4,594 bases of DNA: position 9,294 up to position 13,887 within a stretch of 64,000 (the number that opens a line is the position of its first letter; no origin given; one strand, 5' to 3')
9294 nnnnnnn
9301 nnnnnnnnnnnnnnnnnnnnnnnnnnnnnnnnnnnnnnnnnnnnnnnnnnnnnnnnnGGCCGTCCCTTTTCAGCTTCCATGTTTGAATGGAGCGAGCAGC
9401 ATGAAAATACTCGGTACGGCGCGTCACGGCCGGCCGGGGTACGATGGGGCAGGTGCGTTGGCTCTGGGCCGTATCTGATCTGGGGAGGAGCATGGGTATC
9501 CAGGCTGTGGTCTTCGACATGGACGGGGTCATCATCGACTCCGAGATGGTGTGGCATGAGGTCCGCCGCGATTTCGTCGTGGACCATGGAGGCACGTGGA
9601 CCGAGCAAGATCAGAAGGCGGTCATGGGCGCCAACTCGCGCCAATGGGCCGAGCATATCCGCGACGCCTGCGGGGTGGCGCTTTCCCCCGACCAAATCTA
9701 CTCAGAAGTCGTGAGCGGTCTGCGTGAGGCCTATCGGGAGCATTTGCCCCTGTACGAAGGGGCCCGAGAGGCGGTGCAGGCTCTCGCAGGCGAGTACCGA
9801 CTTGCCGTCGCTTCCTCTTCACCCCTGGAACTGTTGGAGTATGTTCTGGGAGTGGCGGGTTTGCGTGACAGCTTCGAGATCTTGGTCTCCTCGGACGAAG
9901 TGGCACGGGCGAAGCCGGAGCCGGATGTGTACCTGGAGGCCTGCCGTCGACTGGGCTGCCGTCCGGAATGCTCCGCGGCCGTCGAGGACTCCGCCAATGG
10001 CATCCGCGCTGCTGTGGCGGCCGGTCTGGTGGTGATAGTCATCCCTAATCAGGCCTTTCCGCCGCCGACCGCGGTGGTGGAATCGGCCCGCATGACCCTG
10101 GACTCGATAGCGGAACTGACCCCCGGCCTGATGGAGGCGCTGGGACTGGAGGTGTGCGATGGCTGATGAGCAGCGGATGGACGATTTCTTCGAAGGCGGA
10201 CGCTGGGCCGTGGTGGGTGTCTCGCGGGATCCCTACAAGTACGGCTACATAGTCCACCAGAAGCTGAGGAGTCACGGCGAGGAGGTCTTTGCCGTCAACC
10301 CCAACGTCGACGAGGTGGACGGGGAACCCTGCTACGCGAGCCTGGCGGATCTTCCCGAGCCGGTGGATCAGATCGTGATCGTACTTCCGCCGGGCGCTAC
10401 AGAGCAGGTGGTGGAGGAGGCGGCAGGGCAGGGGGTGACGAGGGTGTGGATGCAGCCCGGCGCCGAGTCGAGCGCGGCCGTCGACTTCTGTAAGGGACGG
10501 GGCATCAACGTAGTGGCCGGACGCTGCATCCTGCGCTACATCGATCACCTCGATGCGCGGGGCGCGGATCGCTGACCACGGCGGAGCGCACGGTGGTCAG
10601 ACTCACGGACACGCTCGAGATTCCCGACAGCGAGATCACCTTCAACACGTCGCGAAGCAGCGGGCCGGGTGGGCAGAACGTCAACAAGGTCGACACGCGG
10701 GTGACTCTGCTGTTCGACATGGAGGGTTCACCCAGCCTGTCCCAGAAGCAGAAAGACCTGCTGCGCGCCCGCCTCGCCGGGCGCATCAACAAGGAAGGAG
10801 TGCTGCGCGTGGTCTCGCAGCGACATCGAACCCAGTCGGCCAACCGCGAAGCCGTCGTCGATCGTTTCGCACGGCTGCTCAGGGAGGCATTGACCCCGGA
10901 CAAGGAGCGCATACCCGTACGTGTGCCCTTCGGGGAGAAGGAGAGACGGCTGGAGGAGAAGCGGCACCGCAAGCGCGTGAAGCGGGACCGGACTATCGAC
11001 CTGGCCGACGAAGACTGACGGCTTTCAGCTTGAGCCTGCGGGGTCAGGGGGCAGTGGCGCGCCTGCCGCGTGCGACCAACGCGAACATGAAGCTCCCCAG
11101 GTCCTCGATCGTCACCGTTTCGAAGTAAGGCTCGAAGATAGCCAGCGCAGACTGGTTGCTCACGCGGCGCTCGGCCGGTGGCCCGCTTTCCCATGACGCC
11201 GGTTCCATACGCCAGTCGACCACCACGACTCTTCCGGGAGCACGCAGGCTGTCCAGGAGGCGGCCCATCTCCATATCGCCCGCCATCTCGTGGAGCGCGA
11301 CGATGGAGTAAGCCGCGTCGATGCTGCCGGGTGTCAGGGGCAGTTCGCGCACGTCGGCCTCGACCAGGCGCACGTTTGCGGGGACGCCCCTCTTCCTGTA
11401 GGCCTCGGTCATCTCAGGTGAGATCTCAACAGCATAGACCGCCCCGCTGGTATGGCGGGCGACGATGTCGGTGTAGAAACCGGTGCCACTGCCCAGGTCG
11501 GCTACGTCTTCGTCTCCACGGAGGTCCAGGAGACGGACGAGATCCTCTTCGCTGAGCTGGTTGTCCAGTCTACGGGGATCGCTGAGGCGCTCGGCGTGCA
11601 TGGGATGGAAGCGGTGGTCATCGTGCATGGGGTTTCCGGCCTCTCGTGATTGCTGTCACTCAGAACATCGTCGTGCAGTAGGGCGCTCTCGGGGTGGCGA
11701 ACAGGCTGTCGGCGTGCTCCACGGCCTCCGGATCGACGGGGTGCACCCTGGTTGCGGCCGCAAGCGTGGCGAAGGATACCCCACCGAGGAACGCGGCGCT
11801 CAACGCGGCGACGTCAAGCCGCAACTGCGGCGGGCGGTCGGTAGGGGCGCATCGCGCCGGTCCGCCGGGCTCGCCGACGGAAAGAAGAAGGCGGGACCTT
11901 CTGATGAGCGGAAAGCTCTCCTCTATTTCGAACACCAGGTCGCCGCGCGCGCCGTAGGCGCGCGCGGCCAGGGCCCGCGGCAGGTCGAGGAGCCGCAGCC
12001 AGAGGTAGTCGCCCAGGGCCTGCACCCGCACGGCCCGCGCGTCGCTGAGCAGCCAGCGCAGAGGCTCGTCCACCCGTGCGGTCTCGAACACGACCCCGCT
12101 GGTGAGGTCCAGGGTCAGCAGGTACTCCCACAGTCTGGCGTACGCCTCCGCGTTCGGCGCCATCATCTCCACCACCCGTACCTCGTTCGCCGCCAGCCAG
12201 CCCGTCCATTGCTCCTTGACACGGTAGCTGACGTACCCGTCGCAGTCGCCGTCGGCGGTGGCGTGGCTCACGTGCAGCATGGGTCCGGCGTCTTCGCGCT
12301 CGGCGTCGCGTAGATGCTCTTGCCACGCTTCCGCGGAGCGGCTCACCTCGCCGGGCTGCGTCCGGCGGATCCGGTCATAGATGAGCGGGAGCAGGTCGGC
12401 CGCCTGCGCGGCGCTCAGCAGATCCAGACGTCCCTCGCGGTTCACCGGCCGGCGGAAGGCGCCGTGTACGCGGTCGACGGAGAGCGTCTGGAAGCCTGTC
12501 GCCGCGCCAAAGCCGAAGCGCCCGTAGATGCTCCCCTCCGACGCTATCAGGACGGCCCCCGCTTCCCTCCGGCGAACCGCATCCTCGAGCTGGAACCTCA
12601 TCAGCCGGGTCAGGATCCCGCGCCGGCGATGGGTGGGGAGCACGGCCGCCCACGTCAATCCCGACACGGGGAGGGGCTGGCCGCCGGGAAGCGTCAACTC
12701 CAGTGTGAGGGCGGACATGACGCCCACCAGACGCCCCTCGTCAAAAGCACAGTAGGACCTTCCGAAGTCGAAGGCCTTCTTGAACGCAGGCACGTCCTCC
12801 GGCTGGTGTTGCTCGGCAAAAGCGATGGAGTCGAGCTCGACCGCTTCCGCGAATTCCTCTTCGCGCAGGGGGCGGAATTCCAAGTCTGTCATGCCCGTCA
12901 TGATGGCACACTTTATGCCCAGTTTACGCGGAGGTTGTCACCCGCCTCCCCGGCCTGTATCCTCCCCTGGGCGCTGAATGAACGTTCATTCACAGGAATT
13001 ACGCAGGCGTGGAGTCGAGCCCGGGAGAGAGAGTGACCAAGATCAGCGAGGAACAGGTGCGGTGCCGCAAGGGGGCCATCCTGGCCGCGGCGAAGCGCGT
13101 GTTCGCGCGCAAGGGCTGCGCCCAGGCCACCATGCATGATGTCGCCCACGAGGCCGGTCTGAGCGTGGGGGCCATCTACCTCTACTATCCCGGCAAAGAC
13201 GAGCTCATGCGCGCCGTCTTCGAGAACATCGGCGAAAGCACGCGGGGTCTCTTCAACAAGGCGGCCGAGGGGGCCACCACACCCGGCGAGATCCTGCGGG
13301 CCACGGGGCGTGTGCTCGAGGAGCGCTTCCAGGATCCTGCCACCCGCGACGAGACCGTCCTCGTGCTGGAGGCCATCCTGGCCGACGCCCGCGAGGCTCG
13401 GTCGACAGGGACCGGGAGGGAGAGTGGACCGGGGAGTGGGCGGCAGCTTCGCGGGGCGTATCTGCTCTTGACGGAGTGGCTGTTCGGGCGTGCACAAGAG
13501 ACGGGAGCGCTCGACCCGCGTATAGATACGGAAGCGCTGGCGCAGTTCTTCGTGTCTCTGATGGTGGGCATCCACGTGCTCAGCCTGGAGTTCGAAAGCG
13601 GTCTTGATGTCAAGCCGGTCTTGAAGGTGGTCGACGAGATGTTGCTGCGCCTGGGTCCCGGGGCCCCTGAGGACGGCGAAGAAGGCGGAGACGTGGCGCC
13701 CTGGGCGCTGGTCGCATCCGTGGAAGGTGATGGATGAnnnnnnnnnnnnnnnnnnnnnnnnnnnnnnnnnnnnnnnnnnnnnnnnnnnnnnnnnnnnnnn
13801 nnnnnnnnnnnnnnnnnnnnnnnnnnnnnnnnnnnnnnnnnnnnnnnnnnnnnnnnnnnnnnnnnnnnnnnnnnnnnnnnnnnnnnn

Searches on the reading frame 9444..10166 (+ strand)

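Call 34: search_protein_families(library=pfam, proteins=[window:9444-10166:+], max_evalue=0.00001)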
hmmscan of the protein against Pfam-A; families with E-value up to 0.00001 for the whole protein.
window:9444-10166:+ (240 aa): 2 families
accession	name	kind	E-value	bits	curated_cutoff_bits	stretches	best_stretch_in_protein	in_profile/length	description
PF00702.32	Hydrolase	-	1.4e-29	104.3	26.4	1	19-194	1-191/191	haloacid dehalogenase-like hydrolase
PF13419.12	HAD_2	-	5.2e-28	98.8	23.8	1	22-199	1-177/178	Haloacid dehalogenase-like hydrolase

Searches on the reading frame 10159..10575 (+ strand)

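Call 34: search_protein_families(library=pfam, proteins=[window:10159-10575:+], max_evalue=0.00001)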
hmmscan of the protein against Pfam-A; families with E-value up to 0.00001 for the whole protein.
window:10159-10575:+ (138 aa): 2 families
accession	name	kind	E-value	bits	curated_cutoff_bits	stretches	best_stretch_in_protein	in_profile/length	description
PF13380.12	CoA_binding_2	-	8.6e-35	120.1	22.8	1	15-125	2-112/116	CoA binding domain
PF02629.25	CoA_binding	-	5.6e-10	40.3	22.3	1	15-97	5-92/97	CoA binding domain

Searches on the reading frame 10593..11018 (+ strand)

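Call 34: search_protein_families(library=pfam, proteins=[window:10593-11018:+], max_evalue=0.00001)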
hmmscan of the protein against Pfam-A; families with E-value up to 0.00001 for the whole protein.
window:10593-11018:+ (141 aa): 1 family
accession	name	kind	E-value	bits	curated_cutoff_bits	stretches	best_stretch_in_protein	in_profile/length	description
PF00472.26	RF-1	-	3.5e-19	69.3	35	1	7-133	4-116/116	RF-1 domain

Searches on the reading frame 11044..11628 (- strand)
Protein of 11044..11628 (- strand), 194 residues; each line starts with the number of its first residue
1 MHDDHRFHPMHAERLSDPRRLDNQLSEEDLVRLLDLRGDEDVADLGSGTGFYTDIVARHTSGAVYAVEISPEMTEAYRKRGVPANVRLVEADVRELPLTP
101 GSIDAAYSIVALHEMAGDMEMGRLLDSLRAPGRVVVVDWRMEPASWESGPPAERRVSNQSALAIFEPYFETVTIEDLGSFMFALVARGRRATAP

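Call 34: search_protein_families(library=pfam, proteins=[window:11044-11628:-], max_evalue=0.00001)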
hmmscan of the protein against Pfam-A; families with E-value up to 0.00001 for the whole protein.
window:11044-11628:- (194 aa): 3 families
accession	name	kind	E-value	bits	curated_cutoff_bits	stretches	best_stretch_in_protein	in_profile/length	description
PF13649.12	Methyltransf_25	-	1.3e-13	51.8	27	1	42-121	1-82/97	Methyltransferase domain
PF08241.18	Methyltransf_11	-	1.8e-13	51.3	21.2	1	44-115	2-73/95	Methyltransferase domain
PF13847.12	Methyltransf_31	-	1.4e-06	28.5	27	1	38-140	3-113/145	Methyltransferase domain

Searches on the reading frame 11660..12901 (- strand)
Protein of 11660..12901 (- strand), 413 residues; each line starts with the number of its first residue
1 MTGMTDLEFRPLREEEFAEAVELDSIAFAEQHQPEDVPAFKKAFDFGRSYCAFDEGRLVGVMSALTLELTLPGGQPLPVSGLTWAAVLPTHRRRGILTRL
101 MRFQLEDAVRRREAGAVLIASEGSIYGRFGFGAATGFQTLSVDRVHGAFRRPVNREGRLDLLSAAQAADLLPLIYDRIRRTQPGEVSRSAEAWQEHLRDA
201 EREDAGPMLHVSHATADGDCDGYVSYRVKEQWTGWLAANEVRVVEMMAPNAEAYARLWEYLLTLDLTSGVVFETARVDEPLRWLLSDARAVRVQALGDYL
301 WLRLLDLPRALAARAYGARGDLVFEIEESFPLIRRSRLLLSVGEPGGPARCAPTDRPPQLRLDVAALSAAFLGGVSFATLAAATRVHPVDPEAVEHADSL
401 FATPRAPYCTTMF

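Call 39: search_protein_families(library=pfam, proteins=[window:11660-12901:-], max_evalue=0.00001)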
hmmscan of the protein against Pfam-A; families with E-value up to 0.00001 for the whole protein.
window:11660-12901:- (413 aa): 4 families
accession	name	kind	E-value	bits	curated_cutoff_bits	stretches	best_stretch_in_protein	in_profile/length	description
PF13527.13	Acetyltransf_9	-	8.9e-30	103.7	25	1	9-133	2-126/127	Acetyltransferase (GNAT) domain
PF17668.7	Acetyltransf_17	-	1.5e-21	77.6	25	1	184-294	1-109/114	Acetyltransferase (GNAT) domain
PF13530.11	SCP2_2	-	2.1e-14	54.4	23.2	1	307-409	1-104/105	Sterol carrier protein domain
PF00583.31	Acetyltransf_1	-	7.4e-08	33.1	20.7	1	21-115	5-94/116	Acetyltransferase (GNAT) family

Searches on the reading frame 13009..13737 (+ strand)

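Call 39: search_protein_families(library=pfam, proteins=[window:13009-13737:+], max_evalue=0.00001)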
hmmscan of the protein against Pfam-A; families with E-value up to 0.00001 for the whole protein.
window:13009-13737:+ (242 aa): 1 family
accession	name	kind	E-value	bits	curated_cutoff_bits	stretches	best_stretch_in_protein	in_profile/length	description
PF00440.29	TetR_N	-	7.6e-15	54.9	24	1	24-70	1-47/47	Bacterial regulatory proteins, tetR family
